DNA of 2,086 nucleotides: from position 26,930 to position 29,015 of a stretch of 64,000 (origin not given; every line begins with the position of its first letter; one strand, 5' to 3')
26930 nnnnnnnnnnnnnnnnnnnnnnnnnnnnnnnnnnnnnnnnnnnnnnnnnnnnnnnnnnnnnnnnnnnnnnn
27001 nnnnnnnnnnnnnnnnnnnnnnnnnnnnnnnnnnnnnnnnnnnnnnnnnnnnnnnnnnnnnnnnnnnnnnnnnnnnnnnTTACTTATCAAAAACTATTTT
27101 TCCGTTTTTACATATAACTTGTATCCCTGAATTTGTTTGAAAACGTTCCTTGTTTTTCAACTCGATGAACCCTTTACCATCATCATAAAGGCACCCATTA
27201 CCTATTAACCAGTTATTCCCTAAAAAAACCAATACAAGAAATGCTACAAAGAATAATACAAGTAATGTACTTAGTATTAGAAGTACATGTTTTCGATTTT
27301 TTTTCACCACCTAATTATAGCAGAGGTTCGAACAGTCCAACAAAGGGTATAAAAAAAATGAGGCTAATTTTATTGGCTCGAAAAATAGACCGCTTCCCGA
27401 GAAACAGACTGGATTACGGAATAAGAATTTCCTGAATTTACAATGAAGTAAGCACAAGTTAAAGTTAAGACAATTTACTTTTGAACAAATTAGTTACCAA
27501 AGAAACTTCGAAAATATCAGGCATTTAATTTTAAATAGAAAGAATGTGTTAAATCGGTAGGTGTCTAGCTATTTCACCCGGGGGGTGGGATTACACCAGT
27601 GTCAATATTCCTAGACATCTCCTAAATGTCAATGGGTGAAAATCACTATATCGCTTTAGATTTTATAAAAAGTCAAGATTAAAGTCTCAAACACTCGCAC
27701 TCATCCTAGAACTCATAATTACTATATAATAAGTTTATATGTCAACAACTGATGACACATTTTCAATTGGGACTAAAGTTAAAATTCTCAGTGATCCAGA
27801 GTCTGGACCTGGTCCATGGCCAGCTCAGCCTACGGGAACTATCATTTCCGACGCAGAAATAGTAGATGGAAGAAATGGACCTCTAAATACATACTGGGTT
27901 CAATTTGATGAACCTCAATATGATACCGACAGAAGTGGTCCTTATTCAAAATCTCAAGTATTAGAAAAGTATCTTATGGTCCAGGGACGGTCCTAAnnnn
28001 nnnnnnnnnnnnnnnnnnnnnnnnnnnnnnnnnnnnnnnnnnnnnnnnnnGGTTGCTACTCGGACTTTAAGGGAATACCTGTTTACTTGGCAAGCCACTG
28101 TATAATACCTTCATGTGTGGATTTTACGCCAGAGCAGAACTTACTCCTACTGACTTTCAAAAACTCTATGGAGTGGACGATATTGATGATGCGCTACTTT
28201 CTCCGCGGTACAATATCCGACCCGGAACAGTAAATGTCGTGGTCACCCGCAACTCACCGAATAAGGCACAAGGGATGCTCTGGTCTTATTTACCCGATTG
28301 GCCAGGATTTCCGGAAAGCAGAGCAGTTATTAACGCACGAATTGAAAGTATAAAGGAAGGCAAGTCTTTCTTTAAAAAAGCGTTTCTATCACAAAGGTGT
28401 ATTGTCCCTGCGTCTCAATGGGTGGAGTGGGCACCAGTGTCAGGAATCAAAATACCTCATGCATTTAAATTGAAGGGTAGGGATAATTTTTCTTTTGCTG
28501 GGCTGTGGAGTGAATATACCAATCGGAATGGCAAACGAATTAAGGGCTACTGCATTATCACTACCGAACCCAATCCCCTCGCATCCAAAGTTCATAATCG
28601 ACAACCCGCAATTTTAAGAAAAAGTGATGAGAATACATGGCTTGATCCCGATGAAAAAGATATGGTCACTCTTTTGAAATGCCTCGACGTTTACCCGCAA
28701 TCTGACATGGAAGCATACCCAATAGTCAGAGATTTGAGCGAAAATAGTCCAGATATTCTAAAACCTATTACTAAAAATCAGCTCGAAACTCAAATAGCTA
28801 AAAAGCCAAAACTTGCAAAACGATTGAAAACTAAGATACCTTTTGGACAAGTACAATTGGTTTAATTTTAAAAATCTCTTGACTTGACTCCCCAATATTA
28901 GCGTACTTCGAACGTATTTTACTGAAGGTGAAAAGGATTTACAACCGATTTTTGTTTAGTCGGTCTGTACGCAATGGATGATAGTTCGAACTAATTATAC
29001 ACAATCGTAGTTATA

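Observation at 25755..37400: Five RibD_C-type dihydrofolate-reductase-family paralogs; segmental duplication with signs of gene conversion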

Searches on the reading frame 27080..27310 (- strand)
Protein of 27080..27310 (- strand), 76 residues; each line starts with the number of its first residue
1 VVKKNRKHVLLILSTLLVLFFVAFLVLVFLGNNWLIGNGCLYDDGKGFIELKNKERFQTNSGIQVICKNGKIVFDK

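Call 48: search_protein_families(library=pfam, proteins=[window:27080-27310:-], max_evalue=0.01)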
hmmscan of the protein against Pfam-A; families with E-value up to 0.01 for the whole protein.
window:27080-27310:- (76 aa): 0 families

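Call 92: search_protein_families(library=ncbifam, proteins=[window:27080-27310:-], max_evalue=0.001)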
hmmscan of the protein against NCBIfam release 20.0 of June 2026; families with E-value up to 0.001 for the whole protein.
window:27080-27310:- (76 aa): 0 families

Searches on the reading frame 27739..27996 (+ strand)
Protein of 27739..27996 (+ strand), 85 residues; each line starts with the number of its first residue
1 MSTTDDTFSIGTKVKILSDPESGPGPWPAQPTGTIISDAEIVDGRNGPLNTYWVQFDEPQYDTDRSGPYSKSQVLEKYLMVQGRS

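Call 30: search_protein_families(library=pfam, proteins=[window:27739-27996:+], max_evalue=0.001)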
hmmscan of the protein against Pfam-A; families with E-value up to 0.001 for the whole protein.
window:27739-27996:+ (85 aa): 0 families

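Call 92: search_protein_families(library=ncbifam, proteins=[window:27739-27996:+], max_evalue=0.001)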
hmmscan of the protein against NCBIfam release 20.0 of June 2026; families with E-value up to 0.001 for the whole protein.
window:27739-27996:+ (85 aa): 0 families

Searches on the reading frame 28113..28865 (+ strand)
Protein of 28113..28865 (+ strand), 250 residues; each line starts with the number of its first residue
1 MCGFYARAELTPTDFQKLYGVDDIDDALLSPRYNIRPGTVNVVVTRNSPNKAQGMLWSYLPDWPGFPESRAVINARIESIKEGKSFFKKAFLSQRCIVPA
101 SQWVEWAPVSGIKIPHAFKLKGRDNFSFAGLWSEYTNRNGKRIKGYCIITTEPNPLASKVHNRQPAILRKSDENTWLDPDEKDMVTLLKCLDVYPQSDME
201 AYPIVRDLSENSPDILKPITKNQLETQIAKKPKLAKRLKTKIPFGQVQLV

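Call 33: search_protein_families(library=pfam, proteins=[window:28113-28865:+], max_evalue=0.001)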
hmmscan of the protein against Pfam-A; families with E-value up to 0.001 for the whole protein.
window:28113-28865:+ (250 aa): 1 family
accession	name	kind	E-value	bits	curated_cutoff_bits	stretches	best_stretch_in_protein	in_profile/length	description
PF02586.19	SRAP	-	6.6e-48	163.5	27.1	1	1-208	1-211/214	SOS response associated peptidase (SRAP)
